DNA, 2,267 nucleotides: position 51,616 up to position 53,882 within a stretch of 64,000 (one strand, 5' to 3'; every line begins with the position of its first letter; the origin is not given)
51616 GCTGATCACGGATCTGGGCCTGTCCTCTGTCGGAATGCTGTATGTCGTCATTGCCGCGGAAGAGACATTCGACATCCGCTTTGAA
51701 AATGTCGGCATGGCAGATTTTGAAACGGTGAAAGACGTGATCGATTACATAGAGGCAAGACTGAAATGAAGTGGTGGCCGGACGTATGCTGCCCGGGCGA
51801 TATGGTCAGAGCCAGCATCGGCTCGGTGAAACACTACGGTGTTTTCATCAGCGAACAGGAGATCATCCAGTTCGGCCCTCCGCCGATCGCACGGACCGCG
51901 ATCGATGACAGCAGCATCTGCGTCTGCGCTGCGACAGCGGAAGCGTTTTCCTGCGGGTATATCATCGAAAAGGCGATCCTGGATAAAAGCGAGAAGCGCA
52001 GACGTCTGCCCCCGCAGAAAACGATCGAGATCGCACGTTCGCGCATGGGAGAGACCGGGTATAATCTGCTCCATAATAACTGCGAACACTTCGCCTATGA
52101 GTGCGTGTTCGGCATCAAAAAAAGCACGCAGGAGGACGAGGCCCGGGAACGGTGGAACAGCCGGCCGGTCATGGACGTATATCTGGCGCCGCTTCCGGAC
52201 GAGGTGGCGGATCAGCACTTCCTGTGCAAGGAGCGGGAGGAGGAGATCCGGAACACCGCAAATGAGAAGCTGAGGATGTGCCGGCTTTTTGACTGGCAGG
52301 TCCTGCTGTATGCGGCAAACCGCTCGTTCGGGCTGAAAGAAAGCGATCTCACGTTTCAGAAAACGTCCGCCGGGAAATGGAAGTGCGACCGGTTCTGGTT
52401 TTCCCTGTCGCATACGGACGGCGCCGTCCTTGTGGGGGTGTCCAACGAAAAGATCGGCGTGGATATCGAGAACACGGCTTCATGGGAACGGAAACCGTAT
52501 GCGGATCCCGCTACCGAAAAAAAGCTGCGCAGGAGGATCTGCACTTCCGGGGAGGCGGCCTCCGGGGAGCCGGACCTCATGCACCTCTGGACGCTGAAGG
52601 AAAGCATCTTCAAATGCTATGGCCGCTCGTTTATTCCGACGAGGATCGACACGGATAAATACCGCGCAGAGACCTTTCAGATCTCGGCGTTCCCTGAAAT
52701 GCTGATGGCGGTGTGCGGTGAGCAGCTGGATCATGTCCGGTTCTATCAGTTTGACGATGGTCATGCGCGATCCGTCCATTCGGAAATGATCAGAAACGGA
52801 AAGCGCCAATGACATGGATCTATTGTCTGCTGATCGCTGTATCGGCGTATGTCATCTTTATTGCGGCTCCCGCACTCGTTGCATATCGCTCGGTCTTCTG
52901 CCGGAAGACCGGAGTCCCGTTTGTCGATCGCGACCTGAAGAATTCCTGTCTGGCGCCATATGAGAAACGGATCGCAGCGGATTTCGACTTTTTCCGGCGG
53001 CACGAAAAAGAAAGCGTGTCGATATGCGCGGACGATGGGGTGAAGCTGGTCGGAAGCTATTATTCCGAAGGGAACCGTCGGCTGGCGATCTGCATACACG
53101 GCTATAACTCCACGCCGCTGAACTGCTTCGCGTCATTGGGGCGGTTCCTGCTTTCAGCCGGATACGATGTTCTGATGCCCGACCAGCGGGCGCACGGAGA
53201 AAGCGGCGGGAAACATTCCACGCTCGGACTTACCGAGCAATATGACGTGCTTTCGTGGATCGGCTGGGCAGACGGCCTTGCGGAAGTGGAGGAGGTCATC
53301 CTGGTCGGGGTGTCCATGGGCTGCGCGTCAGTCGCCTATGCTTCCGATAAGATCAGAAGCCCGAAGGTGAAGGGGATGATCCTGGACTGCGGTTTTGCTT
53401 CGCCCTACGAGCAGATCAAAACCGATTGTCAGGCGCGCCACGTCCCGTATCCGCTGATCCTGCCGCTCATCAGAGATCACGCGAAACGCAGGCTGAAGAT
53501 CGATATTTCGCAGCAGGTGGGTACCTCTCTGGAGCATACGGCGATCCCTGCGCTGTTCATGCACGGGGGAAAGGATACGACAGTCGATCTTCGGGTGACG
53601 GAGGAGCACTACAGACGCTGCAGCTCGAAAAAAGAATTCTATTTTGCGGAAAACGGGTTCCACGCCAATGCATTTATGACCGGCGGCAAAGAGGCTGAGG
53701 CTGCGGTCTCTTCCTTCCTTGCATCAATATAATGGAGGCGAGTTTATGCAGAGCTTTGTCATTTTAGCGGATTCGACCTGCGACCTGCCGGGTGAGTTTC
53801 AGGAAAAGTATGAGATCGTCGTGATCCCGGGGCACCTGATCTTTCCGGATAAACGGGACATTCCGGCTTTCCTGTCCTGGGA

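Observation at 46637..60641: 14-gene, single-strand, translationally coupled acyl-activation / carrier / acyl-transfer cluster: candidate undescribed lipid scavenging, remodelling or specialised-lipid system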

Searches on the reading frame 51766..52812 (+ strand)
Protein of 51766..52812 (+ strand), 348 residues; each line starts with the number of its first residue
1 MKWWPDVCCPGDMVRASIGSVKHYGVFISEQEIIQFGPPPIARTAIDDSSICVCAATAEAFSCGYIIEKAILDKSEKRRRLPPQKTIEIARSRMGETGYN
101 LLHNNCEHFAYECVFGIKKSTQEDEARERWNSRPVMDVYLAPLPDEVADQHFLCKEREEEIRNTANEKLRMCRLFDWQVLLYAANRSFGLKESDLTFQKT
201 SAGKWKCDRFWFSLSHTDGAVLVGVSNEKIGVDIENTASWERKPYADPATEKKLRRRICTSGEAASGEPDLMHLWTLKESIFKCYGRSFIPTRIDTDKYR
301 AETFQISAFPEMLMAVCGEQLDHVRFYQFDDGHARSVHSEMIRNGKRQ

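Call 4: search_protein_families(library=pfam, proteins=[window:51766-52812:+], max_evalue=0.01)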
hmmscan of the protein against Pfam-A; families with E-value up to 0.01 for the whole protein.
window:51766-52812:+ (348 aa): 2 families
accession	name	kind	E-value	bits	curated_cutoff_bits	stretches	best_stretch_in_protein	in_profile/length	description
PF04970.19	LRAT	-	1.1e-13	52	24.3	1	10-116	5-117/120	Lecithin retinol acyltransferase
PF01648.25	ACPS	-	1.7e-07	31.7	25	1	230-289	2-65/111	4'-phosphopantetheinyl transferase superfamily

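Call 9: find_homologous_proteins(query=window:51766-52812:+)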
Query window:51766-52812:+ (348 aa): 292 proteins with E <= 0.001 among 1841 candidates; the best 120 are listed.
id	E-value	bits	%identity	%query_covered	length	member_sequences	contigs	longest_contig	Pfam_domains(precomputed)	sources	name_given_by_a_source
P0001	3.3e-242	821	100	100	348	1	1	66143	PF01648.26,PF04970.20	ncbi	-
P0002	4.1e-165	567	66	100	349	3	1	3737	PF04970.20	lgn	-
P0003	6.5e-143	494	60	99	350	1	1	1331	PF01648.26,PF04970.20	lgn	-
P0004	7.2e-143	494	59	99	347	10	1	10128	PF01648.26,PF04970.20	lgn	-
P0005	2.2e-140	486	59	99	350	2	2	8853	PF04970.20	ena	-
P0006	5.8e-140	485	58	100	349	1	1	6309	PF01648.26,PF04970.20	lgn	-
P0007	4.5e-137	475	57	99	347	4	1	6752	PF01648.26,PF04970.20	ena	-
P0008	8.6e-135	467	59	96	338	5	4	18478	PF04970.20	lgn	-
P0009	1.2e-128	447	54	98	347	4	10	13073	PF01648.26,PF04970.20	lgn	-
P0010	6.8e-121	422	55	96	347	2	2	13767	PF04970.20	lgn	-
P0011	1.4e-114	401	52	100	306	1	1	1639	PF04970.20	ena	-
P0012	2.7e-108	380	48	99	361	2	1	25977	PF01648.26,PF04970.20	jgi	-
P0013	2.0e-103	364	45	99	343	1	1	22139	PF01648.26,PF04970.20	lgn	-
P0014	1.1e-98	349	48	99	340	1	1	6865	PF04970.20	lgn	-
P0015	6.3e-98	346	48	97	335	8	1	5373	PF04970.20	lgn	-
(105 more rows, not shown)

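Call 12: find_related_loci(query=A1, collection=genome_contigs, flank=10000)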
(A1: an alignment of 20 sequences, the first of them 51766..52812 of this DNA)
Query A1 (348 aa) in genome_contigs; peptide patterns used: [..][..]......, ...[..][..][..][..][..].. (x = any residue, [..] = any of these).
463 stretches matched a pattern; 436 encode a relative of the query (tblastn E <= 1e-3); the best 80 are kept; 80 distinct loci.
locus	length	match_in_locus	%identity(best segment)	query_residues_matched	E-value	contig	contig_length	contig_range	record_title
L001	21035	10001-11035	59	1-344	2e-144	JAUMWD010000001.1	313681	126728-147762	MAG: Bacillota bacterium isolate S13M_St_15 NODE_2_length_313681_cov_8.966967, whole genome shotgun sequence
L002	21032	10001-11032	45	1-343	4e-101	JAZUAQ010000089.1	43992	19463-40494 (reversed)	MAG: Oscillospiraceae bacterium isolate T1900045319_YK20190008.MAGScoT_cleanbin_000037 SGB_6340_k141_894454, whole genom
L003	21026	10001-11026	44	1-341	1e-99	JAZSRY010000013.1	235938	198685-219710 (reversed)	MAG: Oscillospiraceae bacterium isolate T1900044535_TS20190001.MAGScoT_cleanbin_000012 SGB_5_k141_2155827, whole genome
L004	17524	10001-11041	45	1-346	2e-97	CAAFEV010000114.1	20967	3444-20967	MAG TPA_asm: uncultured Oscillospiraceae bacterium, isolate HGM13030, WGS project CAAFEV010000000 data, contig: SRS11707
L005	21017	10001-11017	44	1-338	7e-97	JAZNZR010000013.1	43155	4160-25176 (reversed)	MAG: Oscillospiraceae bacterium isolate T1900044766_TS20190232.MAGScoT_cleanbin_000046 SGB_2416_k141_525970, whole genom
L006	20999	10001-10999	45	1-332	4e-96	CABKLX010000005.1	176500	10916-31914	uncultured Clostridiales bacterium isolate MGYG-HGUT-01271 genome assembly, contig: NODE_20_length_176500_cov_20.8663, w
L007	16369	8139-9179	46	1-345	5e-96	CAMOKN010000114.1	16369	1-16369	MAG: uncultured Clostridia bacterium isolate SRR873609_bin.45_metaWRAP_v1.3_MAG genome assembly, contig: ERZ1756109_1795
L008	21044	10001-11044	43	1-345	1e-93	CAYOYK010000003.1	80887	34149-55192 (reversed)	MAG TPA_asm: uncultured Oscillospiraceae bacterium isolate SRP192927_co1_1048 genome assembly, contig: NODE_295_length_8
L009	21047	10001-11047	42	1-347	6e-93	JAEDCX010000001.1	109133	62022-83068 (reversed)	MAG: Lachnospiraceae bacterium isolate MAG017 NODE_73_length_109133_cov_7.284650, whole genome shotgun sequence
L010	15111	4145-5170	44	1-342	2e-92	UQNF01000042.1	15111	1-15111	uncultured Clostridium sp. isolate UMGS453 genome assembly, contig: NODE_2334_length_15111_cov_7.030885, whole genome sh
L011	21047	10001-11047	43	1-342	3e-92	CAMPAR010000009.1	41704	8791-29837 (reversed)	MAG: uncultured Lachnospiraceae bacterium isolate SRR873600_bin.72_metaWRAP_v1.3_MAG genome assembly, contig: NODE_1423_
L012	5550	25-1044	44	1-333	9e-92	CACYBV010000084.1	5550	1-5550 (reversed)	MAG: uncultured Clostridiales bacterium isolate RUG11805 genome assembly, contig: RUG11805_asm_84, whole genome shotgun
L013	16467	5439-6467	42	1-338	5e-91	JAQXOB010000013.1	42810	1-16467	MAG: Clostridia bacterium isolate SUG1368 k141_1497705, whole genome shotgun sequence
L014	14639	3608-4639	43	1-343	8e-91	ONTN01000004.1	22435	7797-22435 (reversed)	uncultured Clostridiales bacterium isolate RUG626 genome assembly, contig: scaffold_1148, whole genome shotgun sequence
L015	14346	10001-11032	42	1-343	2e-90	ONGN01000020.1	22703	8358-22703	uncultured Clostridiales bacterium isolate RUG288 genome assembly, contig: scaffold_1473, whole genome shotgun sequence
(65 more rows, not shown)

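Call 20: search_protein_families(library=ncbifam, proteins=[window:51766-52812:+], max_evalue=0.001)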
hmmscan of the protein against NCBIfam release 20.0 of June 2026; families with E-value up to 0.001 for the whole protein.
window:51766-52812:+ (348 aa): 1 family
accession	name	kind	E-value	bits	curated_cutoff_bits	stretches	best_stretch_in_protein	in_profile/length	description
NF047349.1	4PPT_AusB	equivalog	1e-05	25.1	225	1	160-290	29-153/205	aureusimine biosynthesis 4'-phosphopantetheinyl transferase AusB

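Call 23: find_encoding_contigs(protein=P0001, flank=10000, max_places=3)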
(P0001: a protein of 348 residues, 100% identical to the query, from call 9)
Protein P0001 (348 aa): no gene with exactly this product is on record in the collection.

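Call 24: list_cluster_members(proteins=[P0001])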
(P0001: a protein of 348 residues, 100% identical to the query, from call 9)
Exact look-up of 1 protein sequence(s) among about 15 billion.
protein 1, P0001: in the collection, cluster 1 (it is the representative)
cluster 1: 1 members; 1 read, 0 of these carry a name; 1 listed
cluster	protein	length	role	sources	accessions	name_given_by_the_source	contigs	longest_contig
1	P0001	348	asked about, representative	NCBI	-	-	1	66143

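Call 30: search_solved_structures(query=window:51766-52812:+, max_evalue=0.1)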
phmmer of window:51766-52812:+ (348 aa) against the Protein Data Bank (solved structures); distinct sequences matched with E-value up to 0.1: 11.
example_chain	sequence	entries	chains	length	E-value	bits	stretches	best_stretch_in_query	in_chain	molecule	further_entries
4dot_A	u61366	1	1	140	3.4e-05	26.4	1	10-123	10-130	Group XVI phospholipase A2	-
4fa0_A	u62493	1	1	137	4.8e-05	25.9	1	10-122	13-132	Group XVI phospholipase A1/A2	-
7zom_A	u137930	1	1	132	5.1e-05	25.8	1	10-122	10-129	Phospholipase A and acyltransferase 3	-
7c3z_A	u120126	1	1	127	0.00059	22.3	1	10-118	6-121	HRAS-like suppressor 3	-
4q95_A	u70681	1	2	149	0.00065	22.2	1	75-123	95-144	HRAS-like suppressor 3, Lecithin retinol acyltransferase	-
2kyt_A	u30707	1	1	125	0.00086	21.8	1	10-117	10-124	Group XVI phospholipase A2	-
1qr0_A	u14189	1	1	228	0.00087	21.7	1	150-295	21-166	4'-PHOSPHOPANTETHEINYL TRANSFERASE SFP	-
4mrt_A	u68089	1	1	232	0.00091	21.7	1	150-295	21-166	4'-phosphopantetheinyl transferase sfp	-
4dpz_X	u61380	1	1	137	0.0035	19.7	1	11-124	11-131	HRAS-like suppressor 2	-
2lkt_A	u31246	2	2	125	0.032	16.6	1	10-116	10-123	Retinoic acid receptor responder protein 3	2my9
7zot_A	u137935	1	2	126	0.049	16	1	10-115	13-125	Phospholipase A and acyltransferase 4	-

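Call 64: search_dna_similar(query=window:51766-52812:+, collection=plasmids, mode=protein, max_evalue=0.00001, max_rows=15)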
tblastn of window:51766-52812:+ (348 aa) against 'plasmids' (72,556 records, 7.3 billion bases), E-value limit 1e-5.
Records with a match: 1; places in all: 1; records where one place covers at least 80% of the query: 0.
Best place of each record, by identity: <60% 1.
By first word of the organism name: Clostridium 1.
By predicted mobility (MOB-suite, as given by PLSDB): non-mobilizable 1.
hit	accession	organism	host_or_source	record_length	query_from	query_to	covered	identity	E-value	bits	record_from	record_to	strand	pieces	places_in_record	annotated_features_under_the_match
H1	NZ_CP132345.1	Clostridium butyricum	Homo sapiens,Faeces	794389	11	122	32%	34.7%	6e-8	62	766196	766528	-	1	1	lecithin retinol acyltransferase family protein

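Call 65: get_annotated_region(hit=H1, flank=8000)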
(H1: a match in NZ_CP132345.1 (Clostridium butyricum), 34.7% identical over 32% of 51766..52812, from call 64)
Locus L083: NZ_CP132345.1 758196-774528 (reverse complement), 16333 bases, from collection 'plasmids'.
description: Clostridium butyricum strain CBM588 plasmid unnamed, complete sequence
organism: Clostridium butyricum (NCBI taxid 1492)
taxonomy: Bacteria; Bacillota; Clostridia; Eubacteriales; Clostridiaceae; Clostridium; Clostridium butyricum
host: -; source: Homo sapiens,Faeces; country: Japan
typing (MOB-suite, as given by PLSDB): non-mobilizable
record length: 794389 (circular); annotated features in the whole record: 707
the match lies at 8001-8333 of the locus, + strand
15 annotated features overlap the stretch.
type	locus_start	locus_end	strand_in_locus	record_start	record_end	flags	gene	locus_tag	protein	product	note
CDS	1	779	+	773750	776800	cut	-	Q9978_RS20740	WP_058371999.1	AAA family ATPase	-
CDS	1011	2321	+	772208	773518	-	-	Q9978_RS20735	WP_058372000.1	phospholipase D family protein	-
CDS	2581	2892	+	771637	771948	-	-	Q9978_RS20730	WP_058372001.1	hypothetical protein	-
CDS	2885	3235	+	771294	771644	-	tnpB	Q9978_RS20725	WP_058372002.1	IS66 family insertion sequence element accessory protein TnpB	-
CDS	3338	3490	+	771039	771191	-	-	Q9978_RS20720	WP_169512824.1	hypothetical protein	-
CDS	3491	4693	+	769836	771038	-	-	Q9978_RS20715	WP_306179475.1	IS66 family transposase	-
CDS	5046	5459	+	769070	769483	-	-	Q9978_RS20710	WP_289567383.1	recombinase family protein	-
CDS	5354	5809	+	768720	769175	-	-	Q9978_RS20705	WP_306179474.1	recombinase family protein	GO:0006310 - DNA recombination [Evidence IEA]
CDS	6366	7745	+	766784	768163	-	-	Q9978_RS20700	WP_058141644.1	IS5 family transposase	-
CDS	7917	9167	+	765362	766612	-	-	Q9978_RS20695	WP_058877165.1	lecithin retinol acyltransferase family protein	-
CDS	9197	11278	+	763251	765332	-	-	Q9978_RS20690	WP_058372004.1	hypothetical protein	-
CDS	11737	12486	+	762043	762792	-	-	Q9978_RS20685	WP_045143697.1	DeoR/GlpR family DNA-binding transcription regulator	-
CDS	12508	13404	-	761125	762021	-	-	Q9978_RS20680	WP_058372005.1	glycyl-radical enzyme activating protein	GO:0043687 - post-translational protein modification [Evidence IEA]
CDS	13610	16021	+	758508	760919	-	-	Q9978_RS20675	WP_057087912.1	glycyl radical protein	-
CDS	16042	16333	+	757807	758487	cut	-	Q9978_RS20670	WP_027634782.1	fructose-6-phosphate aldolase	GO:0005975 - carbohydrate metabolic process [Evidence IEA]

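Call 75: search_protein_representatives(protein=window:51766-52812:+)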
Query: 348 residues. Proteins with E-value up to 0.001 (for the whole library): 2110; up to 1e-10: 662; up to 1e-30: 136. The best 150 are listed.
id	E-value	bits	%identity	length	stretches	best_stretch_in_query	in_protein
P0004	2.3e-143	494.0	60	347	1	1-344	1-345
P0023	3.9e-94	332.1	47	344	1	1-331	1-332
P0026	6.5e-94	331.4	44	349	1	1-343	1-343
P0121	2.0e-92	326.5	46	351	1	1-346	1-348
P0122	7.1e-89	314.8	44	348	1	1-345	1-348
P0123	2.8e-86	306.2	45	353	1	1-334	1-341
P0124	2.8e-84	299.7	43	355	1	1-346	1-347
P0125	5.4e-81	288.9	42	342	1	1-332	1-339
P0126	5.7e-81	288.8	46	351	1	1-330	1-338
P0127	1.8e-79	283.9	41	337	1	1-331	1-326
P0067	2.9e-79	283.2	43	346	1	1-341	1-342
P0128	1.2e-77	277.9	45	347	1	1-335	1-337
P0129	1.7e-77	277.4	42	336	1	1-332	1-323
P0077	2.4e-77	276.8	42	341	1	1-335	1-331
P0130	1.2e-75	271.3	41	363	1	1-328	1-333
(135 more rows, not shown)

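Call 76: predict_structure(alignment_id=A1)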
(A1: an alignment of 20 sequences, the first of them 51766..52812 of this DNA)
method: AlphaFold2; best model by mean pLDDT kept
length: 348 residues; sequences in the alignment: 20
mean_pLDDT: 90.8   pTM: 0.78
mean pLDDT of the five models: 90.8, 90.0, 89.7, 89.2, 87.9
residues with pLDDT >= 90: 241; 70-90: 93; 50-70: 12; < 50: 2
segments of 3 or more residues with pLDDT < 50: none
pLDDT, mean of each block of 10 residues (from residue 1): 95 92 95 88 64 94 93 95 98 93 91 95 83 92 88 86 94 95 92 91 92 96 97 94 80 89 85 95 94 95 94 96 96 92 64
secondary structure, 60 per line:
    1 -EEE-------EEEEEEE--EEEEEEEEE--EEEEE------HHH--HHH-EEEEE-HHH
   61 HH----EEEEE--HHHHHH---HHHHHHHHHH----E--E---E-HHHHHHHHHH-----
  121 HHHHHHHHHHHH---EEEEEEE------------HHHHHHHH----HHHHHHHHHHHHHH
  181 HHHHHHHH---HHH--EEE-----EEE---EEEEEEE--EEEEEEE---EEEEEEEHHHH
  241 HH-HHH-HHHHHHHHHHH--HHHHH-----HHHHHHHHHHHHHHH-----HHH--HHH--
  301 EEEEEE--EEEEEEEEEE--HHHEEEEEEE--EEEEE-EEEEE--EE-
elements in order: E2-4 E12-18 E21-29 E32-36 E52-56 H58-62 E67-71 H74-79 H83-92 H106-115 H121-132 E136-142 H155-162 H167-188 E197-199 E205-207 E211-217 E220-226 E230-236 H237-242 H248-258 H261-265 H271-285 E301-306 E309-318 E324-330 E333-337 E339-343

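Call 78: fold_search(model_id=the predicted structure, library=pdb)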
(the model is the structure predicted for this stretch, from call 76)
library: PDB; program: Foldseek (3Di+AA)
matches with E <= 10: 282; with E <= 0.001: 42
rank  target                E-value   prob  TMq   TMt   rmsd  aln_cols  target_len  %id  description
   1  4mrt_A                2.8e-10  1.00  0.41  0.61   4.4       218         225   21  Structure of the Phosphopantetheine Transferase Sfp in Complex with Coenzyme A and a Peptidyl Carrier Protein (released 2014-04-23)
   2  1qr0                  2.1e-09  1.00  0.39  0.56   4.9       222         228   21  CRYSTAL STRUCTURE OF THE 4'-PHOSPHOPANTETHEINYL TRANSFERASE SFP-COENZYME A COMPLEX (released 1999-12-10)
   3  2byd                  2.1e-08  1.00  0.41  0.50   8.1       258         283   14  Structure of aminoadipate-semialdehyde dehydrogenase- phosphopantetheinyl transferase (released 2005-08-05)
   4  2c43                  6.9e-08  1.00  0.44  0.54   5.8       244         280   16  STRUCTURE OF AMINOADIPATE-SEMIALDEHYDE DEHYDROGENASE- PHOSPHOPANTETHEINYL TRANSFERASE IN COMPLEX WITH COENZYME A (released 2005-10-24)
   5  2cg5_A                9.8e-08  1.00  0.41  0.52   8.1       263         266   15  Structure of aminoadipate-semialdehyde dehydrogenase- phosphopantetheinyl transferase in complex with cytosolic acyl c (released 2006-03-01)
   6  4dpz                  3.7e-06  1.00  0.26  0.77   3.6       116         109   19  Crystal structure of human HRASLS2 (released 2012-05-30)
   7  7zom                  5.6e-06  1.00  0.26  0.78   3.3       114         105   21  Crystal structure of N-terminal catalytic domain of human PLAAT3 (released 2023-04-26)
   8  7bdw_A                1.1e-05  1.00  0.39  0.58   4.3       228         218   14  Crystal structure of mycobacterial PptAb in complex with ACP and compound 8918 (released 2021-11-10)
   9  4qjl                  1.3e-05  1.00  0.39  0.57   4.3       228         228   13  Crystal structure of M. ulcerans phosphopantetheinyl transferase MuPPT (released 2014-07-16)
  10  8gkf_A                1.3e-05  1.00  0.35  0.52   7.5       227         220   13  Phosphopantetheinyl transferase PptT from Mycobacterium tuberculosis in complex with Raltitrexed. (released 2024-03-20)
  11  8gkf_H                1.4e-05  1.00  0.36  0.55   8.9       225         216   12  Phosphopantetheinyl transferase PptT from Mycobacterium tuberculosis in complex with Raltitrexed. (released 2024-03-20)
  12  6qyg                  1.6e-05  1.00  0.39  0.59   4.3       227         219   13  4'-phosphopantetheinyl transferase PptAb from Mycobacterium abscessus at pH 8.5 with Mg2+ and CoA. (released 2020-03-25)
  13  8qzh                  1.6e-05  1.00  0.35  0.49   9.3       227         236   13  Crystal structure of apo-PptT from Mycobacterium tuberculosis (released 2024-06-19)
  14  7n8e_A                2.0e-05  1.00  0.34  0.51   7.8       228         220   12  PptT PAP(CoA) 9056 complex (released 2022-02-02)
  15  8gkf_C                2.3e-05  1.00  0.33  0.50  10.0       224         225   12  Phosphopantetheinyl transferase PptT from Mycobacterium tuberculosis in complex with Raltitrexed. (released 2024-03-20)
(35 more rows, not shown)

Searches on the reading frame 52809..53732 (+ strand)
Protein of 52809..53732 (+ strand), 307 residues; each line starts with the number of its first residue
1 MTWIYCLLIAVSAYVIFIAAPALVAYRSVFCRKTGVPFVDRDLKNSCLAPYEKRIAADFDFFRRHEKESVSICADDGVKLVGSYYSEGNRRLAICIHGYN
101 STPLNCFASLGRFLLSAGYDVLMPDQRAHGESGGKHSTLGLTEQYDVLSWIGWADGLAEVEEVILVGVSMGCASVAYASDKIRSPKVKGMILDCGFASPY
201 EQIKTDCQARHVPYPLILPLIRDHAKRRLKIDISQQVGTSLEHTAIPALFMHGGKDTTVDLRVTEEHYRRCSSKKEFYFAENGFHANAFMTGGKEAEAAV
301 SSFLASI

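Call 4: search_protein_families(library=pfam, proteins=[window:52809-53732:+], max_evalue=0.01)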
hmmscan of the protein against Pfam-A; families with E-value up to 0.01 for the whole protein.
window:52809-53732:+ (307 aa): 5 families
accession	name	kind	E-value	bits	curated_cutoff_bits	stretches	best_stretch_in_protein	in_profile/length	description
PF12146.15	Hydrolase_4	-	2e-16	60.5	27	2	91-199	5-113/239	Serine aminopeptidase, S33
PF00561.26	Abhydrolase_1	-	1e-14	55.2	25.8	1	94-205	4-112/245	alpha/beta hydrolase fold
PF12697.13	Abhydrolase_6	-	7.1e-09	37.1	26.3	1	94-208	2-101/217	Alpha/beta hydrolase family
PF02129.25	Peptidase_S15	-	1.2e-05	25.6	23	1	69-202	46-135/262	X-Pro dipeptidyl-peptidase (S15 family)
PF03959.19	FSH1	-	0.00091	19.4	21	1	166-281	106-196/211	Serine hydrolase (FSH1)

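Call 20: search_protein_families(library=ncbifam, proteins=[window:52809-53732:+], max_evalue=0.001)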
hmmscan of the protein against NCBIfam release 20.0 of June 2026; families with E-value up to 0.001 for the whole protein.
window:52809-53732:+ (307 aa): 1 family
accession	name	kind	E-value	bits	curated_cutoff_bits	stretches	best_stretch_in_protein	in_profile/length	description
NF047920.1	lactonase_UilS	equivalog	1.2e-06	28.5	400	1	94-200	28-135/285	UilS family quorum-quenching N-acyl-homoserine lactonase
